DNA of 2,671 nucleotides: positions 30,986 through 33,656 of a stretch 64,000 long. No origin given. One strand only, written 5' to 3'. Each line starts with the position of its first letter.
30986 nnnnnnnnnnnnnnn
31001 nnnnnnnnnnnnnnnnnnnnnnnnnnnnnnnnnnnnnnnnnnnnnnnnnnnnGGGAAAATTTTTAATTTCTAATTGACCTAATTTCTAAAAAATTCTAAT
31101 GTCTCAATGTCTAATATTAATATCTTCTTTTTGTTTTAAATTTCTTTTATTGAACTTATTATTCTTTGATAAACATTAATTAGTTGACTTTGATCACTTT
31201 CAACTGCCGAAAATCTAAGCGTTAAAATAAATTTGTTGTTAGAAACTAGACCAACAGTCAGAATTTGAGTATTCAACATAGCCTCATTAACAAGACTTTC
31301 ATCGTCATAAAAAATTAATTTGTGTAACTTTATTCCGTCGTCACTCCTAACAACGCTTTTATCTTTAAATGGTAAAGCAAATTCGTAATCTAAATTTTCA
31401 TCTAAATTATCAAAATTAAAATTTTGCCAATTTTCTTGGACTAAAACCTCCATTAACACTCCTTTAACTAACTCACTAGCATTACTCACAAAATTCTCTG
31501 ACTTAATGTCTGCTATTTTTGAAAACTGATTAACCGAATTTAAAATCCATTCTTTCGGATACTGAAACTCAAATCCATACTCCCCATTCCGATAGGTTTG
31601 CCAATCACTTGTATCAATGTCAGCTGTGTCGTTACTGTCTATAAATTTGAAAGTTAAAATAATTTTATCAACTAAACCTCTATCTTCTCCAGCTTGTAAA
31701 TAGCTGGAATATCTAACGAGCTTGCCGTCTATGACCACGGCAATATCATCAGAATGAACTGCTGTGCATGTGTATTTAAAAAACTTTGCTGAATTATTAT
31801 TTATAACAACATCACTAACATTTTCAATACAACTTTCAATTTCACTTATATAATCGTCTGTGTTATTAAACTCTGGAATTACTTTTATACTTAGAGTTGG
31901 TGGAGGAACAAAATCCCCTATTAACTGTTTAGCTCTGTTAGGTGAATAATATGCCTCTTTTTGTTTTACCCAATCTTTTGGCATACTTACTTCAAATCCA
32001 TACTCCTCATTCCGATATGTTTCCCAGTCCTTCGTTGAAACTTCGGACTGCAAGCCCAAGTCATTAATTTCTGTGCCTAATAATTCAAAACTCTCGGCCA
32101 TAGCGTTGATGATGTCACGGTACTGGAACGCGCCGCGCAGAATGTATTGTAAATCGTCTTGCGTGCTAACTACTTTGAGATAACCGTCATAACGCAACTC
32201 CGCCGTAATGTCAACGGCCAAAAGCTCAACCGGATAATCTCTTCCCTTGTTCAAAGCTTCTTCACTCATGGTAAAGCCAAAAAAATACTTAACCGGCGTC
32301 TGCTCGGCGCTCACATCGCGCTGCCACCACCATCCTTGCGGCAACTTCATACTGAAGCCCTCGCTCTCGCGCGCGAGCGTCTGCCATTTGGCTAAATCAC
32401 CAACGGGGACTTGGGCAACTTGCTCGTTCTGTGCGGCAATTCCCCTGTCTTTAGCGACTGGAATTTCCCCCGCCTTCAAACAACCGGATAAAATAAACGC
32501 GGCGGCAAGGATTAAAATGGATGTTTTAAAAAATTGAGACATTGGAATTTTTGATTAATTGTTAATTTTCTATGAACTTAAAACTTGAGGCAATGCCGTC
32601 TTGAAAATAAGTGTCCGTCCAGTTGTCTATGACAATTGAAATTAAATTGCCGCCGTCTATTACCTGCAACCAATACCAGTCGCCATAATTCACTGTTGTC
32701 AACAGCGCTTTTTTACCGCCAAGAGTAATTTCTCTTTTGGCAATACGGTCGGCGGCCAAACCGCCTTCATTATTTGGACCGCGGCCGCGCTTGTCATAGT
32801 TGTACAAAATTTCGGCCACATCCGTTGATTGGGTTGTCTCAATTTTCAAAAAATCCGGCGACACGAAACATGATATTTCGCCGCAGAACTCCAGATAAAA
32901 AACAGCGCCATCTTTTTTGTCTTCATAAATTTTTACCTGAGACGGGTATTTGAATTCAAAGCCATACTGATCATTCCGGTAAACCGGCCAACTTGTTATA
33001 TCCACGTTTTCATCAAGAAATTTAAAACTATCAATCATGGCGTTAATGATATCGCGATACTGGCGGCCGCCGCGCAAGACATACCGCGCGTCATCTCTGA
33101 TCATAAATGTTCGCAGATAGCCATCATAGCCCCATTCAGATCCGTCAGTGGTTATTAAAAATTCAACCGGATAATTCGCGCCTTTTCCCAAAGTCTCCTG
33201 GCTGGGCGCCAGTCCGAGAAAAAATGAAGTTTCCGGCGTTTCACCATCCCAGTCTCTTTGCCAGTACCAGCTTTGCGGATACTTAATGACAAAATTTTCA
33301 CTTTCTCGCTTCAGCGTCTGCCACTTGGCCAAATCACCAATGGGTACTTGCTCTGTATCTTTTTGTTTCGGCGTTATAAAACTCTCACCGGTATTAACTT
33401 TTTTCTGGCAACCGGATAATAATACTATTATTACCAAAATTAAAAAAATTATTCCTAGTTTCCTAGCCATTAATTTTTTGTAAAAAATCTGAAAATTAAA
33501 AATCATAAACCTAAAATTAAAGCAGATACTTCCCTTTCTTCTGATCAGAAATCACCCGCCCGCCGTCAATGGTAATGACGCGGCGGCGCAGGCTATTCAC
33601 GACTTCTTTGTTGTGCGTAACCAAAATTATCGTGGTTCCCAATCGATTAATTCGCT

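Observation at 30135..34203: ftsE and ftsX separated by two paralogous lipoprotein genes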

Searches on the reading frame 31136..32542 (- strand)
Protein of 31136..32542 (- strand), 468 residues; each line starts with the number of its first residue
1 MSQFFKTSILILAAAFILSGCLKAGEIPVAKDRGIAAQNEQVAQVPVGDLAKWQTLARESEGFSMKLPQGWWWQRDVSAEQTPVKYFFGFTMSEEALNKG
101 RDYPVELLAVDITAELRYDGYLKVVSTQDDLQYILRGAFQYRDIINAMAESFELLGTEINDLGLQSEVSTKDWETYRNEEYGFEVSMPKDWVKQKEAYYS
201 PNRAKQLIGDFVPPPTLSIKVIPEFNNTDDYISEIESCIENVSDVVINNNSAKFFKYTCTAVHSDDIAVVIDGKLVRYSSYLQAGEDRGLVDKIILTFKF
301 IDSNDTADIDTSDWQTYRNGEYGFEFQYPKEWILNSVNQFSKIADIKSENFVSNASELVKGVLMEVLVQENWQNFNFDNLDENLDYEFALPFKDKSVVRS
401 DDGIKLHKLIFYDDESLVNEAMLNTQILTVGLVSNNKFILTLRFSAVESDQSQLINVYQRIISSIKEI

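Call 3: search_protein_families(library=pfam, proteins=[window:31136-32542:-], max_evalue=0.01)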
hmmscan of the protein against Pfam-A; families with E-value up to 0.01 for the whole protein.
window:31136-32542:- (468 aa): 2 families
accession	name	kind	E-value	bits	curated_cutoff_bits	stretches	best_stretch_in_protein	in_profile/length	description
PF18933.6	PsbP_2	-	2.1e-14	54.4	27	2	165-249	36-120/184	PsbP-like protein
PF01789.22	PsbP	-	0.0054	17.2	23.5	0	313-337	2-26/155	PsbP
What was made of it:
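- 31136..32542 (-): lipB, a lipoprotein of three PsbP-like modules (468 aa, lipobox ILSGC). PsbP_2 2.1e-14, 54.4 bits (call 3).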

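Call 4: search_protein_families(library=ncbifam, proteins=[window:31136-32542:-], max_evalue=0.01)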
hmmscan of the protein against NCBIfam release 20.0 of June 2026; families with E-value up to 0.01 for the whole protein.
window:31136-32542:- (468 aa): 1 family
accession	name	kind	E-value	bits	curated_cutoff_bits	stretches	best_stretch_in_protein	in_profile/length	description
NF040946.1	PSII_PsbP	equivalog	0.0037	16.9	60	0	298-344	11-54/180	photosystem II reaction center PsbP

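Call 21: find_homologous_proteins(query=window:31136-32542:-, max_evalue=0.001)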
Query window:31136-32542:- (468 aa): 146 proteins with E <= 0.001 among 6605 candidates; the best 120 are listed.
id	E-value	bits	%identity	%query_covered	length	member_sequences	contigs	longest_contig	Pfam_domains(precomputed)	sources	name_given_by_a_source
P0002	0.0e+0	1047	100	100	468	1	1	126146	PF18933.7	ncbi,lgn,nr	ncbi:MAG: hypothetical protein Q8Q23_04420 [bacterium]|nr:hypothetical protein [bacterium]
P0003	9.7e-55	204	49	44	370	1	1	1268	-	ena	-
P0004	1.8e-41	161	48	41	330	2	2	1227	-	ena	-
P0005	6.5e-25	106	29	41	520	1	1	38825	PF18933.7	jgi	jgi:hypothetical protein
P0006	1.2e-24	105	26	77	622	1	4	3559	-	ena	-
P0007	2.5e-24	104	25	72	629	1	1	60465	PF18933.7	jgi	-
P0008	1.2e-18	86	31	39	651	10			PF18933.7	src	-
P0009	1.2e-18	85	33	35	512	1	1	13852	-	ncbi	-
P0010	8.6e-18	83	32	35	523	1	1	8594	PF18933.7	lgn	-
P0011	2.5e-17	81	30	35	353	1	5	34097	-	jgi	-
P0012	4.8e-17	80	31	36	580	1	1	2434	PF18933.7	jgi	jgi:hypothetical protein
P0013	9.3e-17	79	26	40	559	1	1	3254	-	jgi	jgi:hypothetical protein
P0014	1.7e-16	78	29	34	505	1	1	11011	PF18933.7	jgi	-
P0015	8.5e-16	76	32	35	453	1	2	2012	PF18933.7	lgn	-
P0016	1.4e-15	75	30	43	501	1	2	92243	-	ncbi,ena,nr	ncbi:MAG: hypothetical protein KAQ87_03935 [Candidatus Pacebacteria bacterium]|nr:hypothetical prote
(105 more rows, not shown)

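Call 26: find_encoding_contigs(protein=P0003, flank=10000, max_places=6)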
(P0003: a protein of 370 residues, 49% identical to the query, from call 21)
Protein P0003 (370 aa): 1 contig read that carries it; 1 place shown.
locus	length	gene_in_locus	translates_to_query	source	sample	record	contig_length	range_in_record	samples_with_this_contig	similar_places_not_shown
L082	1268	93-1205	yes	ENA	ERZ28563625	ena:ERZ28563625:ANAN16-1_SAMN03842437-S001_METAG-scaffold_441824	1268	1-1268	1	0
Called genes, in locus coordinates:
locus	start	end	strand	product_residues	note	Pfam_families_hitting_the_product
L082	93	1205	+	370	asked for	-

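Call 27: find_encoding_contigs(protein=P0004, flank=10000, max_places=6)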
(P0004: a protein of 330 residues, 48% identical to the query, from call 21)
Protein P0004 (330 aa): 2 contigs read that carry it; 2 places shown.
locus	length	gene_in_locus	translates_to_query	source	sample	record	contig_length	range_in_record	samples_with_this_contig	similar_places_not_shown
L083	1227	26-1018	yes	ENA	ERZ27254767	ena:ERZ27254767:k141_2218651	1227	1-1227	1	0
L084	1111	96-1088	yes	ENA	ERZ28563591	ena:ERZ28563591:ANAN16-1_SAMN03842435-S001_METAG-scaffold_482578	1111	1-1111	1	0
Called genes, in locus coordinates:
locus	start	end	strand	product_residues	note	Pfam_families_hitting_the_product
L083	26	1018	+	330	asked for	-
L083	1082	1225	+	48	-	?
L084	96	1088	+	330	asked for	-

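Call 50: search_protein_families(library=pfam, proteins=[P0003, P0004], max_evalue=1)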
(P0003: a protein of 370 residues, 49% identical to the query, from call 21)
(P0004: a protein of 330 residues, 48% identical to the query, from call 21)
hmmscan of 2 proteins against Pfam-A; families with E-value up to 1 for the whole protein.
P0003 (370 aa): 1 family
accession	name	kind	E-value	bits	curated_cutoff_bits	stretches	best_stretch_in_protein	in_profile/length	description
PF18933.6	PsbP_2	-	1.4e-06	28.9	27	2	168-280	35-128/184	PsbP-like protein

P0004 (330 aa): 1 family
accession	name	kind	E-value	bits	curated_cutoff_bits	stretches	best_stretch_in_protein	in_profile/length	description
PF18933.6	PsbP_2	-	0.0036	17.8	27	1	38-79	26-66/184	PsbP-like protein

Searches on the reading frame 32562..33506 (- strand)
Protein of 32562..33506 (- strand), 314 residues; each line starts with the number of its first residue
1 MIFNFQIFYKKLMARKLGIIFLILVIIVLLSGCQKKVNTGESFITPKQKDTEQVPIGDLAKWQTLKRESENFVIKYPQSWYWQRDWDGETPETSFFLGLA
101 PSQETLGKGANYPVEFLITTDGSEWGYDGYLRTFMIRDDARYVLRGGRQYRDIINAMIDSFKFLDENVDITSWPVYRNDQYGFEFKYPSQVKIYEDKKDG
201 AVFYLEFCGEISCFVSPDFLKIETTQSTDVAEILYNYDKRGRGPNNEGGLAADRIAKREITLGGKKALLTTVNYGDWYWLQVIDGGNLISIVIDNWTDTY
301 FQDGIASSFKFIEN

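Call 3: search_protein_families(library=pfam, proteins=[window:32562-33506:-], max_evalue=0.01)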
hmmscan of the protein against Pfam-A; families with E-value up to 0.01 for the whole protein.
window:32562-33506:- (314 aa): 1 family
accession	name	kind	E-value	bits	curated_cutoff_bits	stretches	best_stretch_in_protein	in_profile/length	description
PF18933.6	PsbP_2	-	3.6e-06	27.5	27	1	18-82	3-64/184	PsbP-like protein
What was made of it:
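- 32562..33506 (-): lipA, a lipoprotein of two PsbP-like modules. 314 aa from the first ATG; the likely start is 33470, giving 302 aa (P0001). Lipobox LLSGC. PsbP_2 27.5 bits (call 3).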

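Call 4: search_protein_families(library=ncbifam, proteins=[window:32562-33506:-], max_evalue=0.01)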
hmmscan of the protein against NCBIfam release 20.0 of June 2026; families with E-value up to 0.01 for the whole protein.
window:32562-33506:- (314 aa): 0 families

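Call 7: find_homologous_proteins(query=window:32562-33506:-, max_evalue=0.001)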
Query window:32562-33506:- (314 aa): 2 proteins with E <= 0.001 among 673 candidates.
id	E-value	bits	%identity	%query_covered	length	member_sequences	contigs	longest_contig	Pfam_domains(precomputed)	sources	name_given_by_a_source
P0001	2.0e-205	699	100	96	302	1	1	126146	-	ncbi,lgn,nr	ncbi:MAG: hypothetical protein Q8Q23_04425 [bacterium]|nr:hypothetical protein [bacterium]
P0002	1.1e-47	181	44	56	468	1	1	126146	PF18933.7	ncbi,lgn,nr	ncbi:MAG: hypothetical protein Q8Q23_04420 [bacterium]|nr:hypothetical protein [bacterium]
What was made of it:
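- Checked: The NCBI call is 302 aa, starting MARKLG... at 33470 (call 7).
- Tried and rejected: It found only LipA itself and its paralogue (call 7).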

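Call 10: find_encoding_contigs(protein=P0002, flank=10000, max_places=6)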
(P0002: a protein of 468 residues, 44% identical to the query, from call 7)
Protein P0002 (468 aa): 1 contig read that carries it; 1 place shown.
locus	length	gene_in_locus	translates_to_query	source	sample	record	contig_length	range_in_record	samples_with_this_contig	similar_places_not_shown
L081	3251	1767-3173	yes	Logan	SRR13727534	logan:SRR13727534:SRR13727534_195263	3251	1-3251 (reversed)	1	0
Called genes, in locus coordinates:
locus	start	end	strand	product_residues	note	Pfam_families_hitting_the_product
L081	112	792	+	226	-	PF00005:ABC_tran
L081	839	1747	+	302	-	-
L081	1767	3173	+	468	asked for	PF18933:PsbP_2 (faint)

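Call 69: predict_structure(alignment_id=A3)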
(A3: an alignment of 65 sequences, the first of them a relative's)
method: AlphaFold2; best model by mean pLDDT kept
length: 302 residues; sequences in the alignment: 65
mean_pLDDT: 76.7   pTM: 0.62
mean pLDDT of the five models: 76.7, 76.6, 75.8, 75.2, 75.1
residues with pLDDT >= 90: 97; 70-90: 93; 50-70: 88; < 50: 24
segments of 3 or more residues with pLDDT < 50: 28-32, 199-215
pLDDT, mean of each block of 10 residues (from residue 1): 81 87 54 62 87 96 97 96 97 93 93 84 87 94 92 82 87 84 66 57 39 51 62 54 70 70 64 67 66 84 74
secondary structure, 60 per line:
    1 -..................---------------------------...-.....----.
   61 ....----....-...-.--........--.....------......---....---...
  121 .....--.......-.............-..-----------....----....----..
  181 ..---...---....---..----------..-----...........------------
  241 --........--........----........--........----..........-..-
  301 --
elements in order: H2-19 E51-55 E60-64 E69-72 E81-88 H91-95 E102-107 H111-114 E118-125 E128-134 H136-148 E163-166 E171-174 E179-182 E192-195 H218-228 E243-250 E253-260 E265-272 E275-282 H287-296
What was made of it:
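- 32562..33506 (-): AlphaFold2 mean pLDDT 76.7 (call 69).
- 32565..32990 (-): lipA C-terminal PsbP_2-like module, starting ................. Model pLDDT 50-84 (call 69).
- On FtsEX-coupled wall-hydrolase partner (EnvC / PcsB / CwlO / RipC type): LipA model: apart from the signal peptide, no helix is longer than 13 residues (call 69).
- LipA model with the N-module at pLDDT 87-97 (call 69). No coiled coil: apart from the signal peptide, helices in the LipA model are at most 13 residues (call 69). The N-module folds confidently (call 69).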

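Call 72: fold_search(model_id=the predicted structure, library=pdb)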
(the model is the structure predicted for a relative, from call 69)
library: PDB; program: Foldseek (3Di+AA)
matches with E <= 10: 469; with E <= 0.001: 1
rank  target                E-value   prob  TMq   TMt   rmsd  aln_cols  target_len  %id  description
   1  2lnj_MODEL_1_A        6.3e-04  1.00  0.28  0.45   8.1       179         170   16  Solution Structure of Cyanobacterial PsbP (CyanoP) from Synechocystis sp. PCC 6803 (released 2012-06-06)
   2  7wff_f                2.0e-03  1.00  0.26  0.46   8.3       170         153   14  Subcomplexes B,M and L in the Cylic electron transfer supercomplex NDH-PSI from Arabidopsis (released 2022-03-16)
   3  7pi0_P                3.5e-03  1.00  0.29  0.43   8.4       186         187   12  Unstacked compact Dunaliella PSII (released 2022-08-17)
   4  9grx_0                6.3e-03  1.00  0.30  0.52   5.8       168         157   13  NDH-PSI-LHCI supercomplex from S. oleracea (released 2025-02-12)
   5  6kac_P                7.5e-03  0.98  0.27  0.39   8.3       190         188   17  Cryo-EM structure of the C2S2-type PSII-LHCII supercomplex from Chlamydomonas reihardtii (released 2019-10-23)
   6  2xb3                  8.4e-03  0.99  0.28  0.50   8.0       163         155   14  The Structure of Cyanobacterial PsbP (released 2010-08-25)
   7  3hlz_A                4.2e-02  0.92  0.25  0.27   7.6       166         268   10  Crystal structure of BT_1490 (NP_810393.1) from BACTEROIDES THETAIOTAOMICRON VPI-5482 at 1.50 A resolution (released 2009-06-16)
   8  3hlz_B                4.4e-02  0.93  0.26  0.28   7.5       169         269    9  Crystal structure of BT_1490 (NP_810393.1) from BACTEROIDES THETAIOTAOMICRON VPI-5482 at 1.50 A resolution (released 2009-06-16)
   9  8v34_B                1.0e-01  0.08  0.10  0.17  17.8       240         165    9  Crystal structure of S. aureus TarK N-terminal domain (released 2024-04-03)
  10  3k44_B                1.2e-01  0.35  0.18  0.32  12.7       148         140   11  Crystal Structure of Drosophila melanogaster Pur-alpha (released 2009-10-27)
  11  2it9_A                1.2e-01  0.21  0.14  0.24  12.4       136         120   13  Crystal structure of a protein with unknown function from DUF155 family (YP_292156.1) from Prochlorococcus sp. NATL2A  (released 2006-11-28)
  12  3u1w_C                1.2e-01  0.06  0.11  0.13  18.1       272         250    9  Crystal structure of a Calcium binding protein (BDI_1975) from Parabacteroides distasonis ATCC 8503 at 2.00 A resoluti (released 2012-01-25)
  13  3k44_A                1.4e-01  0.33  0.17  0.30  12.7       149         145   11  Crystal Structure of Drosophila melanogaster Pur-alpha (released 2009-10-27)
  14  8v34_G                2.2e-01  0.06  0.10  0.16  17.6       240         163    8  Crystal structure of S. aureus TarK N-terminal domain (released 2024-04-03)
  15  3u1w_A                2.2e-01  0.05  0.11  0.13  17.5       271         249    8  Crystal structure of a Calcium binding protein (BDI_1975) from Parabacteroides distasonis ATCC 8503 at 2.00 A resoluti (released 2012-01-25)
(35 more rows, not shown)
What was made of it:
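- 32562..33506 (-): The best PDB fold matches are CyanoP and PsbP (call 72).
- On PsbP_2 (PF18933): Foldseek against the PDB: the top six hits are all PsbP-family chains, probability 0.98-1.0, TM 0.39-0.52 normalised to the target (call 72).
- Closest known: PsbP / CyanoP / PsbP-like proteins. Same: Same alpha/beta-sandwich fold by Foldseek: CyanoP 2lnj and 2xb3, PsbP, and PsbP-like NDH subunits, all at probability 0.99-1.0 (call 72).
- Closest known: PsbP / CyanoP / PsbP-like proteins. Different: Sequence identity to solved PsbP structures is 12-17% (call 72).
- Best PDB matches are CyanoP, PsbP and PsbP-like NDH subunits at probability 1.0 (call 72).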

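Call 85: predict_structure(alignment_id=A5)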
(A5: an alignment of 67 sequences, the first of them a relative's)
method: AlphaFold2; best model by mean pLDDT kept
length: 468 residues; sequences in the alignment: 67
mean_pLDDT: 66.6   pTM: 0.49
mean pLDDT of the five models: 66.6, 66.3, 65.4, 65.4, 65.1
residues with pLDDT >= 90: 63; 70-90: 171; 50-70: 80; < 50: 154
segments of 3 or more residues with pLDDT < 50: 26-50, 52-92, 101-126, 128-130, 132-166, 199-211, 419-423
pLDDT, mean of each block of 10 residues (from residue 1): 83 86 52 41 43 47 37 36 35 49 44 40 45 48 45 43 56 87 87 64 38 72 86 92 87 89 84 83 79 84 66 94 92 73 67 60 81 81 58 82 86 58 60 72 76 79 90
secondary structure, 60 per line:
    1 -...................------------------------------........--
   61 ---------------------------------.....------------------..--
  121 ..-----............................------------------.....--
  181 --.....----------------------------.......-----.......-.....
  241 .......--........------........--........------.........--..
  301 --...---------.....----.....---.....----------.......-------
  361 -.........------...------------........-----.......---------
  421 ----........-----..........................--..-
elements in order: H2-20 H51-58 H94-98 H128-155 E174-178 E183-187 E216-222 H228-234 E239-247 E250-257 E264-271 E274-281 H288-296 E315-319 E324-328 E332-336 E347-353 E362-370 E392-399 E405-411 E425-432 E438-447 H448-463
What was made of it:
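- On FtsEX-coupled wall-hydrolase partner (EnvC / PcsB / CwlO / RipC type): One 28-residue helix (128-155) lies in the region with pLDDT below 50, so it is not reliable (call 85).
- Closest known: FtsEX partners EnvC, PcsB, CwlO and RipC. Different: LipA and LipB have neither feature (calls 3, 69, 85).
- A 28-residue helix at residues 128-155 falls in the region with pLDDT below 50 (call 85), which is homologous to the well-modelled alpha/beta N-module of LipA.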
